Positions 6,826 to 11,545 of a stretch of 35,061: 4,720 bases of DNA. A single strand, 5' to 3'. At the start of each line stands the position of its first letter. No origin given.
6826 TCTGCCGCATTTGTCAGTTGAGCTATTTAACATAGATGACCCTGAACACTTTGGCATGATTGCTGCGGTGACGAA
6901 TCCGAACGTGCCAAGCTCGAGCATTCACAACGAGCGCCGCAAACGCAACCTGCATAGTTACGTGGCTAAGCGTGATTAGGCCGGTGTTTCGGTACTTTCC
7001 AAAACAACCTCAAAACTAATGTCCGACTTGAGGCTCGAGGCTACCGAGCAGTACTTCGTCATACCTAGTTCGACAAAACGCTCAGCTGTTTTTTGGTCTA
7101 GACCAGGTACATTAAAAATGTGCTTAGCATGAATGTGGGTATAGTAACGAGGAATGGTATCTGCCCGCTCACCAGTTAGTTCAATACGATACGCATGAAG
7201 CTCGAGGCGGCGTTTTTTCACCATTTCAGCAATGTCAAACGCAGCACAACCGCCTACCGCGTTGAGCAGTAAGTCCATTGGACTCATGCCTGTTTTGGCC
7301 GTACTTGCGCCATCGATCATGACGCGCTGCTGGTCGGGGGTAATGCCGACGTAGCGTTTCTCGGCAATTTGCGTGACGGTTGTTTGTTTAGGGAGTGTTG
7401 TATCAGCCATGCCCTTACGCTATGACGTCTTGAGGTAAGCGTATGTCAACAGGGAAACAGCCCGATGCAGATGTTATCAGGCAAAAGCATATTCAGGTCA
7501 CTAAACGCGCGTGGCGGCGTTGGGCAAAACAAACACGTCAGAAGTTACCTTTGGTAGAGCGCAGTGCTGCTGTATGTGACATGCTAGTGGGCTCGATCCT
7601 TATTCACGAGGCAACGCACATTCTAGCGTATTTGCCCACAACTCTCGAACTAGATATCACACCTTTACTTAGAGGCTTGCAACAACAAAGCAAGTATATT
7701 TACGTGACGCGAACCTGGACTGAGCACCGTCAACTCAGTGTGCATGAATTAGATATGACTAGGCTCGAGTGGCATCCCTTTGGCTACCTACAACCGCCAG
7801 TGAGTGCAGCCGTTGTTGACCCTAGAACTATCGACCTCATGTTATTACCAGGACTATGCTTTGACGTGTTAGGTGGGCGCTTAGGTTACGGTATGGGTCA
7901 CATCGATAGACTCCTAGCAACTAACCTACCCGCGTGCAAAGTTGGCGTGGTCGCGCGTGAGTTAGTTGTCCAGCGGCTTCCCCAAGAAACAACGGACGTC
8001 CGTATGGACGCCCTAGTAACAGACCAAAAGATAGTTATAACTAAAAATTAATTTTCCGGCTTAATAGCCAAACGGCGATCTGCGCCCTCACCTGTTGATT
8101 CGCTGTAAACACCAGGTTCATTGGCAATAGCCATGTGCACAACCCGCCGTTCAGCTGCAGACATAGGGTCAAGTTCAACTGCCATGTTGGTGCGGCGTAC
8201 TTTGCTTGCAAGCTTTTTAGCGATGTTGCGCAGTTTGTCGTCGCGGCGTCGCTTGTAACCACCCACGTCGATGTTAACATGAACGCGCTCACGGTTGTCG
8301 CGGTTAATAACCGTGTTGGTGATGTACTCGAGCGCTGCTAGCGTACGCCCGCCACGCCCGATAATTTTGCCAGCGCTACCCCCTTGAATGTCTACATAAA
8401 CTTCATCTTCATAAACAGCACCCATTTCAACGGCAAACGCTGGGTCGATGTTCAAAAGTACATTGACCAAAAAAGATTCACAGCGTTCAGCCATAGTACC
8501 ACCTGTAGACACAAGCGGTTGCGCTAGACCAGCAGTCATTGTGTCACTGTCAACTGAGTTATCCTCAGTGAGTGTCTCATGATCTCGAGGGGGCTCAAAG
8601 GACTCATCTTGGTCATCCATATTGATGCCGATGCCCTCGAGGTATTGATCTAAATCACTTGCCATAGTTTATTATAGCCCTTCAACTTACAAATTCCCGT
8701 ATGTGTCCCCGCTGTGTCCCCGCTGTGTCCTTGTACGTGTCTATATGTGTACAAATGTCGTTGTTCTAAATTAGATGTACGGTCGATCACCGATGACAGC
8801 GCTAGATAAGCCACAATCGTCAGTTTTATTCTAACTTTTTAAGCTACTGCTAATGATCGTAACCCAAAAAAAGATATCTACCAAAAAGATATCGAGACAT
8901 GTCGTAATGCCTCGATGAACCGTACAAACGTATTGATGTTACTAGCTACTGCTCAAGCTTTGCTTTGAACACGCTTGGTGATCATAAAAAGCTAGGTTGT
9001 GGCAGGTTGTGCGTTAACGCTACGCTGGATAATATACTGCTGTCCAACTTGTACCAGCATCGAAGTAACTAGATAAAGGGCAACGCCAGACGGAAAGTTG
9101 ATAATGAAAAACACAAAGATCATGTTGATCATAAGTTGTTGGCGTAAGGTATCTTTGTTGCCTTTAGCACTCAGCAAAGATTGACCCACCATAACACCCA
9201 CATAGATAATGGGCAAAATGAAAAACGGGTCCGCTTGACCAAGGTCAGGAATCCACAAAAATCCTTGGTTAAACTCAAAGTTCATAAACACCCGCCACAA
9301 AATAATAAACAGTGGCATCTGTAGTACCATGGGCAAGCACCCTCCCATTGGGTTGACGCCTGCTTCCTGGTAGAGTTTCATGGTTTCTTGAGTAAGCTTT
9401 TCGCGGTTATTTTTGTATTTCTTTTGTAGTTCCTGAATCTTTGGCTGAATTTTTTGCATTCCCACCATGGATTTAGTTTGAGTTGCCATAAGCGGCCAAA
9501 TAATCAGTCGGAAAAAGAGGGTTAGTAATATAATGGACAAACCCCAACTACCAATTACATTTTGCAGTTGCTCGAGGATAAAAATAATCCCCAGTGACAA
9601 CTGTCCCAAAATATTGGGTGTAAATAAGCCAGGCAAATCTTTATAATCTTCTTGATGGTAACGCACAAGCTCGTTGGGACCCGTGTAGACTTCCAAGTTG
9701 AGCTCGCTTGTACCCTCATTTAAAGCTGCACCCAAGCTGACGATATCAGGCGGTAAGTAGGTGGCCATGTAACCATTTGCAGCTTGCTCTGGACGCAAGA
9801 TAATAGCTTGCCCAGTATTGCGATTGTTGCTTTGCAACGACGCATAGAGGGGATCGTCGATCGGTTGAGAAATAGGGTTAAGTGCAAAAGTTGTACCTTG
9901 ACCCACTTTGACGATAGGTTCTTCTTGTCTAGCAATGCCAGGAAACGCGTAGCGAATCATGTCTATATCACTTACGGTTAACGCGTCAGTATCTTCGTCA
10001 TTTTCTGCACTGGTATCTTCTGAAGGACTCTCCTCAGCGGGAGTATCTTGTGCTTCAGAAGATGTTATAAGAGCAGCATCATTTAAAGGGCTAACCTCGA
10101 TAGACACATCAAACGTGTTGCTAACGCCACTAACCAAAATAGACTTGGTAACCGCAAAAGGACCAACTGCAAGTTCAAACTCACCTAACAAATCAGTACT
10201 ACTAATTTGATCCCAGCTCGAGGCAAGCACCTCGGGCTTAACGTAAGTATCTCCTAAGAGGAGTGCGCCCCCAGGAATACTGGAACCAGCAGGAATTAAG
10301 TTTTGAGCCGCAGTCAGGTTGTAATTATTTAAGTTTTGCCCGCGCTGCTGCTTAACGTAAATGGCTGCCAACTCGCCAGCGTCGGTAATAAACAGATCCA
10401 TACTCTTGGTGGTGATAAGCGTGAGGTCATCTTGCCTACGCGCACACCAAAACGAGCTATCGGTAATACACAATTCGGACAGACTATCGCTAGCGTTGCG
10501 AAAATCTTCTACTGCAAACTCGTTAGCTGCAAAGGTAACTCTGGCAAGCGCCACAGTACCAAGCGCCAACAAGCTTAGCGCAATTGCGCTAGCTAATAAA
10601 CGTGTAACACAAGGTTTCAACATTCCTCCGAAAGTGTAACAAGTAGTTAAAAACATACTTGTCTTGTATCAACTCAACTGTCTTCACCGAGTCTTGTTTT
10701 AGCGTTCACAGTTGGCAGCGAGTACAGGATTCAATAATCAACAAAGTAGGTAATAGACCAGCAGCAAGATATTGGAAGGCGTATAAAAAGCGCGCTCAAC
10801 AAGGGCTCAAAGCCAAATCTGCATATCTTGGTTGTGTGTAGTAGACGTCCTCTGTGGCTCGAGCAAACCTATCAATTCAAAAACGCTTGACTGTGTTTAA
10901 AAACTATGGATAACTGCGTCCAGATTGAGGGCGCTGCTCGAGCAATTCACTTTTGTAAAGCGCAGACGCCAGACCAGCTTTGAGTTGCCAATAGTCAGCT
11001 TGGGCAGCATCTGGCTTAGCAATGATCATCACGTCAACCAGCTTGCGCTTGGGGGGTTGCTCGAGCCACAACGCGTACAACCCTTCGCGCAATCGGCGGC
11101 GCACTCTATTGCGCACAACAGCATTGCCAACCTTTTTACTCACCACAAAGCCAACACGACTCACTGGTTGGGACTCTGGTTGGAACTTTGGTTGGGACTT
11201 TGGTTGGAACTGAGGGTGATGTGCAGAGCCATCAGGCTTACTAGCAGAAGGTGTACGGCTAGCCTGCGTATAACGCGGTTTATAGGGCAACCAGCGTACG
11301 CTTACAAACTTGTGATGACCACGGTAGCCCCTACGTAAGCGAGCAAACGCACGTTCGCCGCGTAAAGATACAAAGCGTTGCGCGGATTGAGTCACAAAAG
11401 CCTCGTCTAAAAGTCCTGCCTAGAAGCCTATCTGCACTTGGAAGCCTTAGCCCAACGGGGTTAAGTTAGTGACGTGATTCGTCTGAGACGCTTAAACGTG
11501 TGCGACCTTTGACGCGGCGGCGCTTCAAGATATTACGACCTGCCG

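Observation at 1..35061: Extreme over-representation of the palindrome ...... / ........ (a HIP1-like highly iterated palindrome with a different word)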

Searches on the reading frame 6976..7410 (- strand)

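Call 7: search_protein_families(library=pfam, proteins=[window:6976-7410:-])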
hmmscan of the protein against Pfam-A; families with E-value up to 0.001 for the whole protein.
window:6976-7410:- (144 aa): 1 family
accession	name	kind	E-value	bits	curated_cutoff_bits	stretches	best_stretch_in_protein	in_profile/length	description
PF02566.24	OsmC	-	1.2e-18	67.8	27.5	1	39-135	3-99/100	OsmC-like protein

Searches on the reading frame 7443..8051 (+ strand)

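Call 7: search_protein_families(library=pfam, proteins=[window:7443-8051:+])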
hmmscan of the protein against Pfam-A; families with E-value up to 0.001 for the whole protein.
window:7443-8051:+ (202 aa): 1 family
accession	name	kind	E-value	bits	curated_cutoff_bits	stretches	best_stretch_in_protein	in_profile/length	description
PF01812.26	5-FTHF_cyc-lig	-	4e-26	92.5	27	1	22-193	2-185/186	5-formyltetrahydrofolate cyclo-ligase family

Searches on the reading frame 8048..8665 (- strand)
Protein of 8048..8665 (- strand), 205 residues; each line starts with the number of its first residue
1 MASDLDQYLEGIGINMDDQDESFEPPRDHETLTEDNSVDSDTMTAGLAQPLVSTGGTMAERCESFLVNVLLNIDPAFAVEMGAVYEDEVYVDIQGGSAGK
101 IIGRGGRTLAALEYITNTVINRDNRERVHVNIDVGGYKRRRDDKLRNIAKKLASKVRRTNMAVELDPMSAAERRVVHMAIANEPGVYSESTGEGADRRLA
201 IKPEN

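Call 7: search_protein_families(library=pfam, proteins=[window:8048-8665:-])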
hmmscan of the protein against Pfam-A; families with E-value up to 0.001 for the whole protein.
window:8048-8665:- (205 aa): 2 families
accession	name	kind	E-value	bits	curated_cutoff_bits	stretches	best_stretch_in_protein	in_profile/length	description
PF01424.28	R3H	-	4.2e-17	62.4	26.8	1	144-203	2-60/60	R3H domain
PF13083.13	KH_KhpA-B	-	1.4e-11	44.6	32.1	1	85-132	27-73/73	KhpA/KhpB, KH domain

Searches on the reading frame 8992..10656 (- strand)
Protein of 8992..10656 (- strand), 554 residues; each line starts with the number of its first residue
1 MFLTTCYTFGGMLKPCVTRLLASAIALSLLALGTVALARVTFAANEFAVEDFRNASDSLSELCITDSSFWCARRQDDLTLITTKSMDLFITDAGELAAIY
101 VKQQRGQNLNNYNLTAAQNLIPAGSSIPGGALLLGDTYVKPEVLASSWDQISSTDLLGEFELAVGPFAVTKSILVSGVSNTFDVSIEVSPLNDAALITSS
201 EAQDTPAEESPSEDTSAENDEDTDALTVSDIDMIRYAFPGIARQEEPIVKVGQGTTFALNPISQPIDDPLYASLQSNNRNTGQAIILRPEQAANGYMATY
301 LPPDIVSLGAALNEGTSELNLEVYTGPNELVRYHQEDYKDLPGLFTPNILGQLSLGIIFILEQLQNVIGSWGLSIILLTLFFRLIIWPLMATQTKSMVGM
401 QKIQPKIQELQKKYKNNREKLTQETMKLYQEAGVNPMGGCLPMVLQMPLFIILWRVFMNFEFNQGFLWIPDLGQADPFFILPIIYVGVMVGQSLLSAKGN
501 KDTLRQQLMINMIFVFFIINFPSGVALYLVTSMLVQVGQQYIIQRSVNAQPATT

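Call 6: search_protein_families(library=ncbifam, proteins=[window:8992-10656:-])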
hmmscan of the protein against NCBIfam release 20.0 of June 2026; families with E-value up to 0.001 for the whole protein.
window:8992-10656:- (554 aa): 21 families
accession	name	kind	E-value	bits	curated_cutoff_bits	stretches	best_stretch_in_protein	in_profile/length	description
NF002352.0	PRK01318.1-3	equivalog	7.8e-59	200.2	447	1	315-552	317-557/562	membrane protein insertase YidC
TIGR03592.1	yidC_oxa1_cterm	subfamily_domain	5.2e-56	189.7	84.3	1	370-545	1-191/191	membrane protein insertase YidC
NF002357.0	PRK01318.2-4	equivalog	9.3e-51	173.2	479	1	350-550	314-519/532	membrane protein insertase YidC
NF002351.0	PRK01318.1-1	equivalog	3.1e-47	161.5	740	1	358-549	340-536/545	membrane protein insertase YidC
NF002354.0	PRK01318.2-1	equivalog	4.2e-42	144.3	1094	1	349-547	331-534/548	membrane protein insertase YidC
NF002803.0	PRK02944.1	equivalog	6.8e-41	140.4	377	1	361-544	48-241/255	YidC family membrane integrase SpoIIIJ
NF002355.0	PRK01318.2-2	equivalog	4.7e-39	134.3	891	1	348-548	374-598/602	membrane protein insertase YidC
NF002353.0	PRK01318.1-4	equivalog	2.1e-38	132.4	365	1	357-550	363-579/596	membrane protein insertase YidC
NF002168.0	PRK01001.1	equivalog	1.2e-36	126.5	670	1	358-551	563-782/795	membrane protein insertase YidC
NF002350.0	PRK01315.1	equivalog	1.4e-36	126.3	282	1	370-458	41-129/329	membrane protein insertase YidC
NF002356.0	PRK01318.2-3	equivalog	1.2e-32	113.1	460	1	357-549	359-577/627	membrane protein insertase YidC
NF002358.0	PRK01318.2-5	equivalog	8.6e-30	104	605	1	357-547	327-539/545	membrane protein insertase YidC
NF002899.0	PRK03449.1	equivalog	1.1e-29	103.8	276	1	369-462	30-123/359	membrane protein insertase YidC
NF002359.0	PRK01318.2-6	equivalog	5e-28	97.8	600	1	311-545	319-579/624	membrane protein insertase YidC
NF002734.0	PRK02654.1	equivalog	3.2e-25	88.8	324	1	357-454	13-113/384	membrane protein insertase YidC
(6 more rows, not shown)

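Call 10: find_encoding_contigs(protein=window:8992-10656:-, flank=10000, max_places=6)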
Protein window:8992-10656:- (554 aa): no gene with exactly this product is on record in the collection.

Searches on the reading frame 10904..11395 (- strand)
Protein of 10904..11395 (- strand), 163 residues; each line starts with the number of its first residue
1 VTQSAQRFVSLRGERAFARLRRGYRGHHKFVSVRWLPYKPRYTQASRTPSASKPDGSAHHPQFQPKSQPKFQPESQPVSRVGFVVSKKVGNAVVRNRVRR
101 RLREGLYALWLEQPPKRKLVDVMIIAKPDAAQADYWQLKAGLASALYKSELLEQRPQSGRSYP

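Call 7: search_protein_families(library=pfam, proteins=[window:10904-11395:-])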
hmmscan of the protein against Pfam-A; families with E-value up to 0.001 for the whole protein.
window:10904-11395:- (163 aa): 1 family
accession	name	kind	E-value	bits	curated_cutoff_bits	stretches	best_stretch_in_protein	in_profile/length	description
PF00825.24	Ribonuclease_P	-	1.9e-16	60.5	22.3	1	72-148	40-107/109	Ribonuclease P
